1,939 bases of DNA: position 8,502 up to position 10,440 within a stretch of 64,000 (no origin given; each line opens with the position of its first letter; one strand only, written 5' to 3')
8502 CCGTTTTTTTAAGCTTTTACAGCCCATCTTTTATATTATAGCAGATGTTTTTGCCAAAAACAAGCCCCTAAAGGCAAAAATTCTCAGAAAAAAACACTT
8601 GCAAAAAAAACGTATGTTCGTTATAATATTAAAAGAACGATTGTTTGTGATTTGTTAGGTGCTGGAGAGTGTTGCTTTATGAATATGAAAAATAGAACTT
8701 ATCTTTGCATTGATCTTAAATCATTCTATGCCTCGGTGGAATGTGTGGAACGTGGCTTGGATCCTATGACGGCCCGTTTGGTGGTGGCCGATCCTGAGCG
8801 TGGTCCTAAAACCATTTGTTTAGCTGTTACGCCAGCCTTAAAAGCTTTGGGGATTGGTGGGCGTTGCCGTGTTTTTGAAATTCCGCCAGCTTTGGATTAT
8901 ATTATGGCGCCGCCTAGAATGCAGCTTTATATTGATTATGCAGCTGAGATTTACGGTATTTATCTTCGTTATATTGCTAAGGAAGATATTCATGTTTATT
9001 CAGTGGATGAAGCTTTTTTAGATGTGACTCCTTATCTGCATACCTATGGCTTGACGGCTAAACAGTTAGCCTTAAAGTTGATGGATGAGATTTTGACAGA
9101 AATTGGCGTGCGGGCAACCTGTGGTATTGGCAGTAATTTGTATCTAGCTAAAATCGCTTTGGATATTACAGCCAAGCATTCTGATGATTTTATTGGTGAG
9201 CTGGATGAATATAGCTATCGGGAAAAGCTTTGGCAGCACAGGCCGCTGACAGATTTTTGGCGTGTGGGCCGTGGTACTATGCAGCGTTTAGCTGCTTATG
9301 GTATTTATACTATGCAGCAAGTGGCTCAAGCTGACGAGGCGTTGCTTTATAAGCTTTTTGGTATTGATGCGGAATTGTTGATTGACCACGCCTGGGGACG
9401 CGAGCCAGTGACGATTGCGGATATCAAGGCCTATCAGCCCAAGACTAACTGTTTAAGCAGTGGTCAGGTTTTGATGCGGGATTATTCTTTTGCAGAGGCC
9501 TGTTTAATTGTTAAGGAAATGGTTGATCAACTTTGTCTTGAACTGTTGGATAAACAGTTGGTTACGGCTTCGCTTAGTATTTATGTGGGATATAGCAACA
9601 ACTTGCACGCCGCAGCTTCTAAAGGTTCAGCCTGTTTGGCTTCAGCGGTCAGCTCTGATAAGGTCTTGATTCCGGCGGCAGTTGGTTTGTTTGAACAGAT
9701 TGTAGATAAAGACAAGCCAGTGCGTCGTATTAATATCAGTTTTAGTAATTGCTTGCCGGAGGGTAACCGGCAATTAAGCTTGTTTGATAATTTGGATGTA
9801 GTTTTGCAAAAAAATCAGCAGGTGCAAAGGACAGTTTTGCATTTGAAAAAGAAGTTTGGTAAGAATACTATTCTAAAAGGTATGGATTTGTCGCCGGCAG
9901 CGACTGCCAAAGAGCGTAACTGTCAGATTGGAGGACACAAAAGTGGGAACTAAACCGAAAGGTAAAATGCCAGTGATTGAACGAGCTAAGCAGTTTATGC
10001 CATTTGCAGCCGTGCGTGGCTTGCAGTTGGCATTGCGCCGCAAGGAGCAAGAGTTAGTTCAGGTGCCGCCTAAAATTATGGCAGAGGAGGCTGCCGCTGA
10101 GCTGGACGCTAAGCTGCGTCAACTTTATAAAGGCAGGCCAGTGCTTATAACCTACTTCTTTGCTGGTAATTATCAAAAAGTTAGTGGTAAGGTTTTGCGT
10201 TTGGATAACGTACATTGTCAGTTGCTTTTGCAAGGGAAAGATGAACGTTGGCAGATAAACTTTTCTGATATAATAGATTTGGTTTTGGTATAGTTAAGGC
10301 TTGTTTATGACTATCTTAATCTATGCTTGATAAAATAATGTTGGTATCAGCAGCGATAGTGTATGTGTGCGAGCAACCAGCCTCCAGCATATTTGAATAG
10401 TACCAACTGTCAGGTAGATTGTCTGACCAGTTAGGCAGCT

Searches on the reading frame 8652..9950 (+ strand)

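Call 65: search_protein_families(library=pfam, proteins=[window:8652-9950:+])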
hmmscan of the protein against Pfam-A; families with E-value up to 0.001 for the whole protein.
window:8652-9950:+ (433 aa): 3 families
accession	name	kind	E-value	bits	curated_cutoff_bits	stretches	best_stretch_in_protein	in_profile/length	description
PF00817.25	IMS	-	4.5e-26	92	23.2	1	20-170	1-147/148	impB/mucB/samB family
PF11799.13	IMS_C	-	1.4e-13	51.7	20.7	1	269-377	5-109/109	impB/mucB/samB family C-terminal domain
PF11798.14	IMS_HHH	-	2.1e-05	24.9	24.4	1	190-218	5-32/32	IMS family HHH motif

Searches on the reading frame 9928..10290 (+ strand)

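Call 65: search_protein_families(library=pfam, proteins=[window:9928-10290:+])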
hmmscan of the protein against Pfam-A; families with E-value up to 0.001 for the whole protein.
window:9928-10290:+ (121 aa): 1 family
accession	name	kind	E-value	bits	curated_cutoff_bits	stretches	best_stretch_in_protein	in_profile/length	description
PF08863.15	YolD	-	1.4e-09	38.3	27.5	1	36-118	9-93/94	YolD-like protein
